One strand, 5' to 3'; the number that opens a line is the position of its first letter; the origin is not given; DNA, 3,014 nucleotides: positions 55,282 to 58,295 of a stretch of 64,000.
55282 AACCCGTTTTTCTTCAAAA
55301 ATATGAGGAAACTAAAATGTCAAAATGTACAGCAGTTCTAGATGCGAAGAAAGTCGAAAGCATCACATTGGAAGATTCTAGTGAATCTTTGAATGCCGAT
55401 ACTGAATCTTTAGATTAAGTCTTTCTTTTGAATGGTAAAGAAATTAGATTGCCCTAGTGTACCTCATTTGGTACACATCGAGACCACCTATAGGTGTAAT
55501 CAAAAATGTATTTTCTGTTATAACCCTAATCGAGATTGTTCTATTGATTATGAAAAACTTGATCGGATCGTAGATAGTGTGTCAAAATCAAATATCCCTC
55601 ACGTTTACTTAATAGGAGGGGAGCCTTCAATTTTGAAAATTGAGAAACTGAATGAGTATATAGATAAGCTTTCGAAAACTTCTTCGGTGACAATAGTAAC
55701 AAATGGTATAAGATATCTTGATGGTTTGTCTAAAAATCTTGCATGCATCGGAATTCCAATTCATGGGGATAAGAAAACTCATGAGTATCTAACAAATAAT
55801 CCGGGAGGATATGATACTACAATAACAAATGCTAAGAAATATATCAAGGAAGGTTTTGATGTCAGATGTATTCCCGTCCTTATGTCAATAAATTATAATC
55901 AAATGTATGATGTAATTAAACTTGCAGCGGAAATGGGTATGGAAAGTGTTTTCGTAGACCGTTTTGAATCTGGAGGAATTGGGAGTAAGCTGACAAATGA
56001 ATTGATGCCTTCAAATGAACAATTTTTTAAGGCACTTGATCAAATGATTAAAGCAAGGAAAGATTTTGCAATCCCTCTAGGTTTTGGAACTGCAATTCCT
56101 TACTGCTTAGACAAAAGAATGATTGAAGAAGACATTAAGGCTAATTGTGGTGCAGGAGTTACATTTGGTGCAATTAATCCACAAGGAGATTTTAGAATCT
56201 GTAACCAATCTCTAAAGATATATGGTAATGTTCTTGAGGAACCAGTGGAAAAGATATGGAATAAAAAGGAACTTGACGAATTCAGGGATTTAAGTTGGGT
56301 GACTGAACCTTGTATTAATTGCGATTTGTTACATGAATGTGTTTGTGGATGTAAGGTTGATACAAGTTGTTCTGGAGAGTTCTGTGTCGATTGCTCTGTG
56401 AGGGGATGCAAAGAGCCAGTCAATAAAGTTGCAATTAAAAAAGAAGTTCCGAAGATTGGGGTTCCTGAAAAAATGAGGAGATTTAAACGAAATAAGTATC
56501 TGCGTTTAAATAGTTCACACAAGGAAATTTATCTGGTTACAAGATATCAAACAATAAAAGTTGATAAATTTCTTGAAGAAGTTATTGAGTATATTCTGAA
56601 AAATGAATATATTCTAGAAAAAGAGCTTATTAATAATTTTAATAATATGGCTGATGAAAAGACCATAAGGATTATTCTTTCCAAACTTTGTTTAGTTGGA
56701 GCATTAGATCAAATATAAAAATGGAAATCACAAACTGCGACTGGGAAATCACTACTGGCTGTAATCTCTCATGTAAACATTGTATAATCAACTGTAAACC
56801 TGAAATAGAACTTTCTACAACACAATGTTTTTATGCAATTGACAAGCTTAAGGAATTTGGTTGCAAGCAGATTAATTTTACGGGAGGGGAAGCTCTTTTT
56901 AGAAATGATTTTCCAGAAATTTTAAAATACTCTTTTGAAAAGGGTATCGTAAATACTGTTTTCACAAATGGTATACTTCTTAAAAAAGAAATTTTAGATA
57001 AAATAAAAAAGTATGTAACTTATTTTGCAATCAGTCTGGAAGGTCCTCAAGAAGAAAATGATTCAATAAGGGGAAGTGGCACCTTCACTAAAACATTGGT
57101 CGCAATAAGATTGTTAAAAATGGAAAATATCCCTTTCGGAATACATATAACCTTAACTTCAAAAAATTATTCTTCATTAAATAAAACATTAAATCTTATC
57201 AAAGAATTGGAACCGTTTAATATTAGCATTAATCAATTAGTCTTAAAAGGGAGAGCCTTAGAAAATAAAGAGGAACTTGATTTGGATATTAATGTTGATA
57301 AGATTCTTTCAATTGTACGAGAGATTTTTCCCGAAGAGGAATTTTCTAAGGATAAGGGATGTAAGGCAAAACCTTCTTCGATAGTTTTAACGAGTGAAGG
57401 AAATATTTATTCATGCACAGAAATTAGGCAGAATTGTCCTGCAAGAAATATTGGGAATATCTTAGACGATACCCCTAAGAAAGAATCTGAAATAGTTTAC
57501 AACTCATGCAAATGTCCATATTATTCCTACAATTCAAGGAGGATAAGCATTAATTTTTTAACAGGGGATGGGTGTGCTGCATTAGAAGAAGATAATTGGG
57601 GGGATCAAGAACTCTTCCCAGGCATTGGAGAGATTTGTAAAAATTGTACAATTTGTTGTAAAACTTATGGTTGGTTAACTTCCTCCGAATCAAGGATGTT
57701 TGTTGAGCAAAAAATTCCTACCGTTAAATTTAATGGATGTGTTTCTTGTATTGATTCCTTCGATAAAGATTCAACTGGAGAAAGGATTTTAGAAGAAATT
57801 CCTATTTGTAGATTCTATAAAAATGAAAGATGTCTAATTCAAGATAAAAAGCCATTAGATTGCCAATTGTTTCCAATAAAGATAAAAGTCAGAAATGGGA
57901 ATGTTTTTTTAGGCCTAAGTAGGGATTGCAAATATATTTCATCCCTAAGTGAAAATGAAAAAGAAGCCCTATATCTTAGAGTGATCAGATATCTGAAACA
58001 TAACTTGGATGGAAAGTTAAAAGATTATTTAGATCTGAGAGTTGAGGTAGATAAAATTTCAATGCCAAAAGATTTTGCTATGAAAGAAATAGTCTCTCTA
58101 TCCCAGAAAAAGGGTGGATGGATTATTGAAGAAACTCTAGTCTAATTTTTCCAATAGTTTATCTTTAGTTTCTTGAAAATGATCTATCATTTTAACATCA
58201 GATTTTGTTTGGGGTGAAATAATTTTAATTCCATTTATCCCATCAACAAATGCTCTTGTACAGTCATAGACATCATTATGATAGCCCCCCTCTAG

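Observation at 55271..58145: RiPP-like cassette: unannotated 33-codon ORF + SPASM radical SAM with RRE-like tail + radical SAM::CxxCxxCC fusion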

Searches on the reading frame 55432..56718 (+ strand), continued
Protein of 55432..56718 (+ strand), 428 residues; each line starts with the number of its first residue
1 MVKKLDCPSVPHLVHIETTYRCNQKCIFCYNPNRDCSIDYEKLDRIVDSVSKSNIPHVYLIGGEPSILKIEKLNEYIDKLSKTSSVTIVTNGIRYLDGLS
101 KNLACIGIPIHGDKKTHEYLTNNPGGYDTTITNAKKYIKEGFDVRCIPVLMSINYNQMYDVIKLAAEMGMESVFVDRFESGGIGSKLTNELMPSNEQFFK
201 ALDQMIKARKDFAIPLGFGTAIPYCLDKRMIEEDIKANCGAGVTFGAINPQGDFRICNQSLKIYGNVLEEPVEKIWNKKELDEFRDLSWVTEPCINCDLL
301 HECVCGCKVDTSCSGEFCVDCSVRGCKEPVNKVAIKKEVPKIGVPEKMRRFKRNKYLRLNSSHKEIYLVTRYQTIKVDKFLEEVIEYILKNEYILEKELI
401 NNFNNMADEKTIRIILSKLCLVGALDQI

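Call 75: search_solved_structures(query=A1, max_evalue=0.00001)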
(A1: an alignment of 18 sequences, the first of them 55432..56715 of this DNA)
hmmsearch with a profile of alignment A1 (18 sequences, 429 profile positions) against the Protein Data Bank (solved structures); distinct sequences matched with E-value up to 0.00001: 6.
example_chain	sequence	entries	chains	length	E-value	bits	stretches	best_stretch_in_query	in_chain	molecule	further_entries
6c8v_A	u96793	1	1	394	2.1e-14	56.6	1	12-311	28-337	Coenzyme PQQ synthesis protein E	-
6efn_A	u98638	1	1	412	3.3e-10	42.8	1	15-169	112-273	Sporulation killing factor maturation protein SkfB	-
5v1q_A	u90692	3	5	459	1.4e-09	40.6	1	5-313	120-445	Radical SAM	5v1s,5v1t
5wgg_A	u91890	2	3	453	7.3e-08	35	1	4-311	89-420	Radical SAM domain protein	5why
4k36_A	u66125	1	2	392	1.7e-06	30.5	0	238-324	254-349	Anaerobic sulfatase-maturating enzyme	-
4k37_A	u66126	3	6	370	4.8e-06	29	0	238-314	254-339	Anaerobic sulfatase-maturating enzyme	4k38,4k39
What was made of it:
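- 55432..56718 (+): rSAM-1, a 428-aa radical SAM / SPASM enzyme with a C-terminal RRE domain. The closest solved relatives by sequence are PqqE, SkfB, SuiB, CteB and anSME (call 75).
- Closest known: PqqA / PqqD / PqqE. Same: PqqE is the best solved-structure relative of rSAM-1 by sequence (2e-14, call 75).
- The nearest solved relatives are all peptide- or protein-modifying enzymes: PqqE 2e-14, then SkfB, SuiB, CteB and anSME (call 75).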

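Call 88: search_protein_families(library=padloc, proteins=[window:55432-56715:+, L003:5676-5984:+], max_evalue=0.001)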
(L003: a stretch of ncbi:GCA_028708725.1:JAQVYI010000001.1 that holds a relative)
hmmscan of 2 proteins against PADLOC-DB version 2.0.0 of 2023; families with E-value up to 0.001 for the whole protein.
window:55432-56715:+ (428 aa): 2 families
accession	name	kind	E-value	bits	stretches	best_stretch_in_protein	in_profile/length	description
PDLC02903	pVip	-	4.7e-11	40.6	1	16-117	4-108/257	Viperins not associated with kinases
PDLC02904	pVip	-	8e-09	33.4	1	19-157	10-156/262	Viperins associated with kinases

L003:5676-5984:+ (103 aa): 0 families

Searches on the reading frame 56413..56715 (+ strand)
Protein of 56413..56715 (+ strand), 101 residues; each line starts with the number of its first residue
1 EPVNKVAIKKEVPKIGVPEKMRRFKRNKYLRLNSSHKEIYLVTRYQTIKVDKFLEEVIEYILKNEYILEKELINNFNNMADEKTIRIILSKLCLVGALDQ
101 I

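Call 6: search_protein_families(library=pfam, proteins=[window:56413-56715:+], max_evalue=10)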
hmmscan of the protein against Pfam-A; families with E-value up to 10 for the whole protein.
seq(101 aa): 2 families
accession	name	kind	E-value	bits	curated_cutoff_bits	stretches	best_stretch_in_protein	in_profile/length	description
PF22885.1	DUF7020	-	0.0064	17.2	25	1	37-79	61-101/131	Domain of unknown function (DUF7020)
PF14080.11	DUF4261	-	0.12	12.9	27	1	43-94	18-66/77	Domain of unknown function (DUF4261)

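Call 34: search_solved_structures(query=A2, max_evalue=10, show_alignments=3)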
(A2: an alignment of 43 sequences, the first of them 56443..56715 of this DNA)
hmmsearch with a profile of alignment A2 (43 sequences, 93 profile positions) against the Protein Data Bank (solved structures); distinct sequences matched with E-value up to 10: 1.
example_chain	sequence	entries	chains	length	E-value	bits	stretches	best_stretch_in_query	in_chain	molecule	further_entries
1p6r_A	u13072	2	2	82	0.43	13.8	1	40-91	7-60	Penicillinase repressor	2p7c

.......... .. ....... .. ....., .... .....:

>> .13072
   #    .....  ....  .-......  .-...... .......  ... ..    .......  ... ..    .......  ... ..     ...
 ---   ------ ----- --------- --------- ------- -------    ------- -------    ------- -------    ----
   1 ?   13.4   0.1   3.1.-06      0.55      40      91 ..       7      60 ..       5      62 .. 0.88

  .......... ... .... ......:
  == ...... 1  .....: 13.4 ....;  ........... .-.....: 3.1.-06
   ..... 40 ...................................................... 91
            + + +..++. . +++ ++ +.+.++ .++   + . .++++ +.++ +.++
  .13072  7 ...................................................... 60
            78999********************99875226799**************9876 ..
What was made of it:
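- On PqqD family (PF05402), by sequence: A profile of the tail against PDB sequences finds only a BlaI winged helix at E=0.43 (call 34).
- Tried and rejected: The tail profile against PDB sequences gave only a marginal winged-helix hit (call 34).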

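Call 46: predict_structure(alignment_id=A3)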
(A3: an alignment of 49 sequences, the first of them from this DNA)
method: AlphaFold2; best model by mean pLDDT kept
length: 91 residues; sequences in the alignment: 49
mean_pLDDT: 93.5   pTM: 0.82
mean pLDDT of the five models: 93.5, 93.2, 93.1, 93.1, 92.1
residues with pLDDT >= 90: 80; 70-90: 9; 50-70: 2; < 50: 0
segments of 3 or more residues with pLDDT < 50: none
pLDDT, mean of each block of 10 residues (from residue 1): 77 96 94 95 96 96 97 95 95 94
secondary structure, 60 per line:
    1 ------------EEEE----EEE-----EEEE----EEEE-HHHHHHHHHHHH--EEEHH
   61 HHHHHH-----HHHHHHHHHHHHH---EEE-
elements in order: E13-16 E21-23 E29-32 E37-40 H42-53 E56-58 H59-66 H72-84 E88-90
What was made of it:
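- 56479..56715 (+): RRE (RiPP recognition element, winged-helix) domain at the C-terminus of rSAM-1, carrying an invariant TRYQ motif. The AlphaFold2 model of residues 338-428 has pLDDT 93.5 and a strands-then-three-helices topology (call 46).
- On RiPP recognition element (RRE) fold: The AF2 model has pLDDT 93.5 with strands followed by helices at 42-53, 59-66 and 72-84 (call 46).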

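Call 49: fold_search(model_id=the predicted structure, library=pdb)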
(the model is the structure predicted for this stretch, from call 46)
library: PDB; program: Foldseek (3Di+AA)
matches with E <= 10: 305; with E <= 0.001: 0
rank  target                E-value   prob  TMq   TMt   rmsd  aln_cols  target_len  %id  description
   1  4bs9                  3.9e-03  1.00  0.62  0.10   3.4        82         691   12  Structure of the heterocyclase TruD (released 2013-11-06)
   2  6gri_2                8.0e-03  1.00  0.68  0.26   2.1        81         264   14  E. coli Microcin synthetase McbBCD complex (released 2019-01-30)
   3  5sxy_MODEL_1_A        9.1e-03  1.00  0.57  0.56   3.2        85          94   14  The solution NMR structure for the PqqD truncation of Methylobacterium extorquens PqqCD representing a functio (released 2017-05-24)
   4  4v1v_A                2.0e-02  1.00  0.60  0.09   3.4        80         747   10  Heterocyclase in complex with substrate and Cofactor (released 2015-01-14)
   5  8vpo                  3.0e-02  1.00  0.72  0.16   2.1        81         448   20  X-Ray Crystal Structure of TigE from Paramaledivibacter caminithermalis (released 2024-02-07)
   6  4v1u_A                3.4e-02  0.99  0.60  0.09   3.5        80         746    9  Heterocyclase in complex with substrate and Cofactor (released 2015-01-14)
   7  4v1t_B                4.7e-02  0.99  0.61  0.09   3.6        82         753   11  Heterocyclase in complex with substrate and Cofactor (released 2015-01-14)
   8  4v1v_B                5.4e-02  0.99  0.58  0.09   3.5        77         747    9  Heterocyclase in complex with substrate and Cofactor (released 2015-01-14)
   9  8pz5_A                6.1e-02  0.97  0.57  0.15   3.6        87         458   10  Structure of ThcOx, solved at wavelength 3.099 A (released 2023-10-25)
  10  5lq4_A                8.5e-02  0.96  0.56  0.14   3.4        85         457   10  The Structure of ThcOx, the First Oxidase Protein from the Cyanobactin Pathways (released 2016-11-09)
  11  6grg_2                1.0e-01  0.96  0.53  0.20   3.0        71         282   17  E. coli Microcin synthetase McbBCD complex with pro-MccB17, ADP and phosphate bound (released 2019-01-30)
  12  6ec7                  1.1e-01  0.97  0.62  0.09   3.4        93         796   12  Glutamylation domain, TbtB, from thiomuracin biosynthesis (released 2019-08-14)
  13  6jx3_B                1.3e-01  0.98  0.62  0.65   2.8        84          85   10  Lasso peptide synthetase B1 complexed with the leader peptide (released 2019-06-26)
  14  2xdv                  1.3e-01  0.96  0.65  0.18   4.5       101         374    8  Crystal Structure of the Catalytic Domain of FLJ14393 (released 2010-05-26)
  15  5lq4_B                1.3e-01  0.93  0.58  0.15   3.5        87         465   10  The Structure of ThcOx, the First Oxidase Protein from the Cyanobactin Pathways (released 2016-11-09)
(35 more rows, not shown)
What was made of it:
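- Closest known: Ranthipeptide / QhpD-type thioether maturases. Same: CteB appears in both the sequence and the fold searches (calls 49, 75).
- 56479..56715 (+): The best Foldseek PDB hits are RRE-containing RiPP proteins: TruD, McbB, PqqD, LynD, TigE, ThcOx, TbtB, lasso B1, NisB, PbtF, MccB and CteB, with TM 0.52-0.72 (call 49).
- On RiPP recognition element (RRE) fold: Of the 25 best Foldseek hits, 20 are RRE-containing RiPP proteins (call 49).
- Closest known: PqqA / PqqD / PqqE. Same: PqqD is among the top structural matches of the tail (call 49).
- The tail has an RRE fold (calls 46, 49). An RRE fold implies a peptide ligand (call 49).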

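Call 85: search_protein_representatives(alignment_id=A3)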
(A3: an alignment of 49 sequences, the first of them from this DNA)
Query: 49 sequences, 92 profile positions. Proteins with E-value up to 0.001 (for the whole library): 38; up to 1e-10: 18; up to 1e-30: 1. The best 38 are listed.
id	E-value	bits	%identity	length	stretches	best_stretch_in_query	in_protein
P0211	3.1e-31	123.1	-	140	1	2-90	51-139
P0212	1.6e-29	117.7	-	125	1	6-89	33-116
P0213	7.2e-27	109.1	-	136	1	4-91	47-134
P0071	7.2e-26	105.9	-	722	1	3-90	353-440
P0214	4.2e-25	103.5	-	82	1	11-91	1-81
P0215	2.8e-24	100.8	-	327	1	5-91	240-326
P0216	5.3e-23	96.7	-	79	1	16-88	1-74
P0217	1.6e-22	95.2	-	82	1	11-89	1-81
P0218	2.2e-22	94.7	-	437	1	5-91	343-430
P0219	4.0e-21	90.7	-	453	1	4-90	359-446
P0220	2.1e-20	88.4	-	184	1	8-91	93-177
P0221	2.3e-20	88.3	-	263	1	10-89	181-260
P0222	2.3e-17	78.7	-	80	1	21-90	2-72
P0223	8.3e-17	76.9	-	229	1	7-89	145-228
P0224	1.5e-14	69.6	-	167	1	2-89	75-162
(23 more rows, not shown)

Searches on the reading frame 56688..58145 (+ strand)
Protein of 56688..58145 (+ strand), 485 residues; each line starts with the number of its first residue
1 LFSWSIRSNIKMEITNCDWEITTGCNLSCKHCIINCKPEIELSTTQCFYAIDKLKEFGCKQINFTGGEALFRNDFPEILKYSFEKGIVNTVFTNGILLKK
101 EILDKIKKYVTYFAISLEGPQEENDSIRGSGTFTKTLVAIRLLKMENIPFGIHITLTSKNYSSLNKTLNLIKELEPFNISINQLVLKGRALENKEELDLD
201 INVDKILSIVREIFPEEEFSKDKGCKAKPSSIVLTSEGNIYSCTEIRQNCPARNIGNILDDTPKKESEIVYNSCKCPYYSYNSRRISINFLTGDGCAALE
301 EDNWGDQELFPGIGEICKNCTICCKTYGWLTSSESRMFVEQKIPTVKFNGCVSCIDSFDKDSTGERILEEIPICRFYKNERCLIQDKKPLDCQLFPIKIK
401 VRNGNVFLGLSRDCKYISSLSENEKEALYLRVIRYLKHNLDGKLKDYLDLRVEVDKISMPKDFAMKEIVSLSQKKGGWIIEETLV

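Call 4: search_protein_families(library=pfam, proteins=[window:56688-58145:+], max_evalue=0.01)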
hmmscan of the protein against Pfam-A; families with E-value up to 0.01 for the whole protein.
window:56688-58145:+ (485 aa): 2 families
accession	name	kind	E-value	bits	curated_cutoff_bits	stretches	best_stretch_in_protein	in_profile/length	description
PF04055.27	Radical_SAM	-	3.7e-23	83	29.5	1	20-171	2-166/166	Radical SAM superfamily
PF13353.11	Fer4_12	-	0.00092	20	22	1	23-124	13-120/137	4Fe-4S single cluster domain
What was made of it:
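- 56721..58145 (+): rSAM-2 fused to a CxxCxxCC-type Cys-cluster domain (474 aa from ATG 56721; 485 aa if TTG 56688 is the start). Pfam Radical_SAM scores 83 bits (call 4).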

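Call 5: search_protein_families(library=ncbifam, proteins=[window:56688-58145:+], max_evalue=0.01)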
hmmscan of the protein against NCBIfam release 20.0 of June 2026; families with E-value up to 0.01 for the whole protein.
window:56688-58145:+ (485 aa): 59 families (the best 25 are shown)
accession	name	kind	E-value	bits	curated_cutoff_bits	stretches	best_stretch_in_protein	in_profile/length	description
TIGR04545.1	rSAM_ahbD_hemeb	equivalog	3.2e-31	109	500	1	18-207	3-198/339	heme b synthase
TIGR04054.1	rSAM_NirJ1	equivalog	6.6e-31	107.3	650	1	19-194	40-220/387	putative heme d1 biosynthesis radical SAM protein NirJ1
TIGR04546.1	rSAM_ahbC_deAc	equivalog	1.1e-29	103.5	650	1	19-214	43-247/390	12,18-didecarboxysiroheme deacetylase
TIGR04051.1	rSAM_NirJ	equivalog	1.8e-28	99.6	515.45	1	19-196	6-188/354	heme d1 biosynthesis radical SAM protein NirJ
TIGR04053.2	TIGR04053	equivalog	6.2e-26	91.5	395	1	19-194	12-196/366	TIGR04053 family radical SAM/SPASM domain-containing protein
TIGR03962.1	mycofact_rSAM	equivalog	9.6e-26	90.7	265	1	18-198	15-199/339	mycofactocin radical SAM maturase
NF045574.1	sacti_mat_StsB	exception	2.5e-24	86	625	1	14-196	95-281/466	StsB family radical SAM/SPASM domain sactipeptide maturase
TIGR04082.1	rSAM_for_selen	equivalog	1.1e-23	83.9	350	1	10-162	194-350/516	thio(seleno)oxazole modification radical SAM maturase SbtM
TIGR04347.1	pseudo_SAM_Halo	equivalog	4e-23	82.3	525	1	19-214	42-239/390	TIGR04347 family pseudo-SAM/SPASM protein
TIGR04055.1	rSAM_NirJ2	equivalog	6e-23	81.9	500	1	18-198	3-188/326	putative heme d1 biosynthesis radical SAM protein NirJ2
TIGR04133.1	rSAM_w_lipo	hypoth_equivalog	8e-22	77.6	425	1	14-229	23-247/350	TIGR04133 family radical SAM/SPASM protein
TIGR03961.1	rSAM_PTO1314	hypoth_equivalog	4e-21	75.7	306.05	1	23-175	31-182/332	PTO1314 family radical SAM protein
TIGR04250.1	SCM_rSAM_ScmE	equivalog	1.8e-19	69.9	400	1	17-202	5-197/358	SynChlorMet cassette radical SAM/SPASM protein ScmE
NF050035.1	rSAM_WgK_link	exception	1.2e-18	67.3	650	1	17-193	11-193/367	radical SAM/SPASM peptide maturase WgkB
TIGR02109.1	PQQ_syn_pqqE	equivalog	2.4e-18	66.2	381.35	1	20-197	12-195/358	pyrroloquinoline quinone biosynthesis protein PqqE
TIGR04403.1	rSAM_skfB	equivalog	2.9e-15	56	300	1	16-201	105-294/402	sporulation killing factor system radical SAM maturase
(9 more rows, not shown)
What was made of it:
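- Closest known: SkfB. Different: TIGR04403 scores 56 bits against a cut-off of 300 (call 5).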

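Call 76: search_solved_structures(query=window:56721-58142:+, max_evalue=0.00001)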
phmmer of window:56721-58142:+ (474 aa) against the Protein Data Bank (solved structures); distinct sequences matched with E-value up to 0.00001: 9.
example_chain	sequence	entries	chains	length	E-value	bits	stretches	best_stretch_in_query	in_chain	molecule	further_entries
6efn_A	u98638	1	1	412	3.9e-15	59.2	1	5-191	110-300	Sporulation killing factor maturation protein SkfB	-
9dfu_A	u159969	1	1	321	4.4e-09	39.2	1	6-178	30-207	Radical SAM core domain-containing protein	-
9dfn_A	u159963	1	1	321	9e-09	38.2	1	8-178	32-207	Radical SAM core domain-containing protein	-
9dfw_A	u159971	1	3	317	1.8e-06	30.6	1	7-177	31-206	Radical SAM core domain-containing protein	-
6b4c_A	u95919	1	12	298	2.6e-06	30.1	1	7-173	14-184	Viperin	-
9dgw_A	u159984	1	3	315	2.8e-06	30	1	7-173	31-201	Radical SAM core domain-containing protein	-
7n7i_A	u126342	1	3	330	3e-06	29.9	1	7-173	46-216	Viperin-like enzyme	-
7vob_C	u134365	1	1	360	7.7e-06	28.5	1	12-155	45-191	Cytosylglucuronate decarboxylase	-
7voc_C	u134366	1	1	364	7.9e-06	28.5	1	12-155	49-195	Cytosylglucuronate decarboxylase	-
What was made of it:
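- Closest known: SkfB. Same: SkfB is the best solved relative of rSAM-2 (4e-15, call 76).
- Its nearest solved relative is the sactipeptide-type enzyme SkfB, at 4e-15 (call 76).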

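Call 88: search_protein_families(library=padloc, proteins=[window:56721-58142:+], max_evalue=0.001)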
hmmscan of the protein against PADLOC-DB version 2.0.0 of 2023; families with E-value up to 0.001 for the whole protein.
window:56721-58142:+ (474 aa): 3 families
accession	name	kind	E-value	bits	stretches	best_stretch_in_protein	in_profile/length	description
PDLC02903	pVip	-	7.8e-20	69.4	1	7-172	3-170/257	Viperins not associated with kinases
PDLC02904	pVip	-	8.3e-20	69.4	1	7-232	6-228/262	Viperins associated with kinases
PDLC02905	pVip-kinase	-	1.8e-09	35.4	1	3-117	181-307/474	Viperin-kinase fusion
